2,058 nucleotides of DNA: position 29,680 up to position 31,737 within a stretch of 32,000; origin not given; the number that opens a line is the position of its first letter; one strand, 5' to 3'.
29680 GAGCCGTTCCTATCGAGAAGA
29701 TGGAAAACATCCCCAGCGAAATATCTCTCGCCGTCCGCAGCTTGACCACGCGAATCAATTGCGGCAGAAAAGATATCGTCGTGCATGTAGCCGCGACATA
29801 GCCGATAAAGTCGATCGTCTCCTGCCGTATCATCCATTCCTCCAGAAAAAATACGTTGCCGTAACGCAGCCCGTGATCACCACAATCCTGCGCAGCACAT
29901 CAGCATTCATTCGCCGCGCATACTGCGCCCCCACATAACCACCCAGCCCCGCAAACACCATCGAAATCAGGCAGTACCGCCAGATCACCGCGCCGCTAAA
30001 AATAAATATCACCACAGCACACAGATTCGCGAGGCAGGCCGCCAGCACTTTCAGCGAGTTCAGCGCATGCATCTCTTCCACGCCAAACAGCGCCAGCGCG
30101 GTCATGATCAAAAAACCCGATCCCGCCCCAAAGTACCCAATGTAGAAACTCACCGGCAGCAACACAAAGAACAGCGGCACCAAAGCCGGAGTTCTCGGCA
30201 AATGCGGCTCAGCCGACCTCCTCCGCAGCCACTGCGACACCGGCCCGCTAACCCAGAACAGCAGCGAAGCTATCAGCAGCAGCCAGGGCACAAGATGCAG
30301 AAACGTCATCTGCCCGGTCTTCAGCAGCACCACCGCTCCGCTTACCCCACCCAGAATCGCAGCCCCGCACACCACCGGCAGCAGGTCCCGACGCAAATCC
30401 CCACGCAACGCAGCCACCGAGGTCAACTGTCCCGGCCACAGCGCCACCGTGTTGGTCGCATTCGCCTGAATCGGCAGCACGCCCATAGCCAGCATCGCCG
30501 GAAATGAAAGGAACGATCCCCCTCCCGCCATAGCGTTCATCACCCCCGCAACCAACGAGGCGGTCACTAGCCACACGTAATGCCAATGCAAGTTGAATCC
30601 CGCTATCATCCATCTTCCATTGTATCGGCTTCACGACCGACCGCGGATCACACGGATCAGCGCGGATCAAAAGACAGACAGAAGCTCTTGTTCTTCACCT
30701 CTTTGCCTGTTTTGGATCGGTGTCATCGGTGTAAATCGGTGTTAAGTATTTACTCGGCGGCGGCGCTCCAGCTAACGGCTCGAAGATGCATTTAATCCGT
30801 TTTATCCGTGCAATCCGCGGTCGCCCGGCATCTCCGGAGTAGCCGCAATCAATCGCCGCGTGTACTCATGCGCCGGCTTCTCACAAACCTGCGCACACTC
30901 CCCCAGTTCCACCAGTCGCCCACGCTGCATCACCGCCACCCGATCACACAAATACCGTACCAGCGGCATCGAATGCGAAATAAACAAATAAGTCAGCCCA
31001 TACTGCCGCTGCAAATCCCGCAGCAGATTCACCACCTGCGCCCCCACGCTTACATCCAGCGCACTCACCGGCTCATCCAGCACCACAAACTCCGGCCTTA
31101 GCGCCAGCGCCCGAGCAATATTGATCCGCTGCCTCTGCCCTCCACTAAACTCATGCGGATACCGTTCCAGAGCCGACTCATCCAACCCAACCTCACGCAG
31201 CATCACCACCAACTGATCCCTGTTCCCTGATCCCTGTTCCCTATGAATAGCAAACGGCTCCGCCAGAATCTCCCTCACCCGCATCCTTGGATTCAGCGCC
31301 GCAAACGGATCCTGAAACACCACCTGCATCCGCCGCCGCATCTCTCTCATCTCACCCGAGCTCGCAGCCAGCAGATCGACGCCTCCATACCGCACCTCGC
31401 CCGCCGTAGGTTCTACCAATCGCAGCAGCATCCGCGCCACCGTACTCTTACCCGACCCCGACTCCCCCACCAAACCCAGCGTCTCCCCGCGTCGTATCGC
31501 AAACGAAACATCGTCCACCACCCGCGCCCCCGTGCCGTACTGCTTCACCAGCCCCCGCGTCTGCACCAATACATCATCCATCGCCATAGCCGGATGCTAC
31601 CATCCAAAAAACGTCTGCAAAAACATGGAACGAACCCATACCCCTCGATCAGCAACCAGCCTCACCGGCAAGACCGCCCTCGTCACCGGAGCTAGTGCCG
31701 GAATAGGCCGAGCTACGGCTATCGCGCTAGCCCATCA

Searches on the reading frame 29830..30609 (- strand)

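Call 75: search_protein_families(library=pfam, proteins=[window:29830-30609:-], max_evalue=0.001)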
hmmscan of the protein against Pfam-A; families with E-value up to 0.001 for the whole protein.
window:29830-30609:- (259 aa): 1 family
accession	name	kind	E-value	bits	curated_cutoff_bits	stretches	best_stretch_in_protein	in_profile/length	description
PF01925.25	TauE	-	3.9e-33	115.5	32.6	1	15-253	2-236/237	Sulfite exporter TauE/SafE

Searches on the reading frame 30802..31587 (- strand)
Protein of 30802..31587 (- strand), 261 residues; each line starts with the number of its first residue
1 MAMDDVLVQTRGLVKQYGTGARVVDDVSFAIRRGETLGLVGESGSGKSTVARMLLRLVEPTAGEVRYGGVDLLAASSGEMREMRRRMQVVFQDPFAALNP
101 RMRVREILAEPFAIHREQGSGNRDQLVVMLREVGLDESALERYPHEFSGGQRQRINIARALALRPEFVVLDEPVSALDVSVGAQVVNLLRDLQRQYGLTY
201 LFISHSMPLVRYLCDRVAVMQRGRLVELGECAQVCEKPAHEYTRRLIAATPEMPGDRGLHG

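Call 76: search_protein_families(library=pfam, proteins=[window:30802-31587:-], max_evalue=0.001)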
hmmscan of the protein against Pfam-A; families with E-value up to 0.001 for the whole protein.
window:30802-31587:- (261 aa): 6 families
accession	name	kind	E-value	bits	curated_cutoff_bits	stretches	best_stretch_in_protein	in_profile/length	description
PF00005.33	ABC_tran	-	4.8e-34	118.3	25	1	25-174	2-136/137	ABC transporter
PF13304.12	AAA_21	-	9.1e-07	29.7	27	1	137-209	228-301/304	AAA domain, putative AbiEii toxin, Type IV TA system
PF08352.17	oligo_HPY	-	1.7e-05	25.5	27.1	1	226-256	1-32/65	Oligopeptide/dipeptide transporter, C-terminal region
PF13401.12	AAA_22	-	5.2e-05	24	27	1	39-203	10-121/130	AAA domain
PF02463.25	SMC_N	-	7.6e-05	22.7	40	1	38-210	28-202/220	RecF/RecN/SMC N terminal domain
PF13191.12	AAA_16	-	0.00082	20.4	32.6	0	33-110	21-85/167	AAA ATPase domain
